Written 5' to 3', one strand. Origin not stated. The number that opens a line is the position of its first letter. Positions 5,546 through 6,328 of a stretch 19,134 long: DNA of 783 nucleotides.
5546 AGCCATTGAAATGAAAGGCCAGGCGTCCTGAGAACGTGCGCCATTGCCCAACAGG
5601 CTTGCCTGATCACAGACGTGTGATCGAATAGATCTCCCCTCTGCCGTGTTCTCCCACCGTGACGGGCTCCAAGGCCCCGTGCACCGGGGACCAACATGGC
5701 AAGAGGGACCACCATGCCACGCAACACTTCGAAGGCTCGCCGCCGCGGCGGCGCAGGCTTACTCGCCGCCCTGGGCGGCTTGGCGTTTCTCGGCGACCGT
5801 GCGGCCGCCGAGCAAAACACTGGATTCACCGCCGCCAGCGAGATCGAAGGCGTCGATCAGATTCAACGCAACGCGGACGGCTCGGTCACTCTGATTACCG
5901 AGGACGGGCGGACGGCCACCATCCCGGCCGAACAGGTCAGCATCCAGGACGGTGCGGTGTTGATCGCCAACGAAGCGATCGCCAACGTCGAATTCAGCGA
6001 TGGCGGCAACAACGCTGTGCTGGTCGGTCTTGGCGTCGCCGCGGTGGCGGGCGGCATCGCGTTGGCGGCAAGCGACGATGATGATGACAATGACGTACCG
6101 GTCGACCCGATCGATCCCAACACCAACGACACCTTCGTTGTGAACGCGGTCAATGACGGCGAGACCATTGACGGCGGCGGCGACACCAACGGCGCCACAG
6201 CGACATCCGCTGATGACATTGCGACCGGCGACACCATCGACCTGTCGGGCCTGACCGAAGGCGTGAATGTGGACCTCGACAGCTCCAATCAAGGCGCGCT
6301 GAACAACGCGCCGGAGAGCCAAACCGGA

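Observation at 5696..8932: RTX/CHRD-motif giant protein with a signal-peptide-like N-terminus and a second TM helix, directly upstream of a PrtD-type T1SS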

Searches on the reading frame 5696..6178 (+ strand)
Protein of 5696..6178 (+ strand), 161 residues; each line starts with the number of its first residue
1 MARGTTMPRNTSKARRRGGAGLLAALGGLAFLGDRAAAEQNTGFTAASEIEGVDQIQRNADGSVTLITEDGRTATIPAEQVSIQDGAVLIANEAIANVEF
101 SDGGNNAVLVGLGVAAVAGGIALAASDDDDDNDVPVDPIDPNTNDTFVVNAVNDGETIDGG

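Call 9: search_protein_families(library=ncbifam, proteins=[window:5696-6130:+], max_evalue=10)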
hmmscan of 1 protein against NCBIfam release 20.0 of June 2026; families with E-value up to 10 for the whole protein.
window:5696-6130:+ (145 aa): 2 families
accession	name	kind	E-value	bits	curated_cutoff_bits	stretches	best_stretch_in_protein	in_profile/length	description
NF053582.1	motif_MiiA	domain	1.3e-06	27.9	24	1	59-80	4-25/27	MiiA motif-containing surface protein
NF049861.1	SCO2400_fam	subfamily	0.13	12.8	55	1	106-132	97-123/136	SCO2400 family protein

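Call 12: find_homologous_proteins(query=window:5696-6178:+, max_evalue=0.01)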
Query seq(161 aa): 2382 candidates shared short words with the query, none scored E <= 0.01.

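Call 16: search_protein_families(library=pfam, proteins=[window:5696-6130:+], max_evalue=1)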
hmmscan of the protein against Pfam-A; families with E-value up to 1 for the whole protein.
window:5696-6130:+ (145 aa): 2 families
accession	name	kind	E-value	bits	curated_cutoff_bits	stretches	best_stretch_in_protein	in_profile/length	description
PF18938.6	aRib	-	0.0013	18.9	27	1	55-81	41-67/71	Atypical Rib domain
PF25784.1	BigA_N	-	0.0025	18.3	24.5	1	57-91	26-60/80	BigA and YdbA N-terminal beta barrel domain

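Call 82: search_protein_families(library=ncbifam, proteins=[window:5714-6130:+], max_evalue=1)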
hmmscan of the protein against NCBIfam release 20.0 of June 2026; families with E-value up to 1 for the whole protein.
window:5714-6130:+ (139 aa): 3 families
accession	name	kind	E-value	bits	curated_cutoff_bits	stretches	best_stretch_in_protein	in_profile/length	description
NF053582.1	motif_MiiA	domain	1.3e-06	28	24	1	53-74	4-25/27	MiiA motif-containing surface protein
NF049861.1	SCO2400_fam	subfamily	0.15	12.6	55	0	100-126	97-123/136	SCO2400 family protein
TIGR02811.1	formate_TAT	hypoth_equivalog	0.56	10.6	48.45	1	102-120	14-32/66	formate dehydrogenase region TAT target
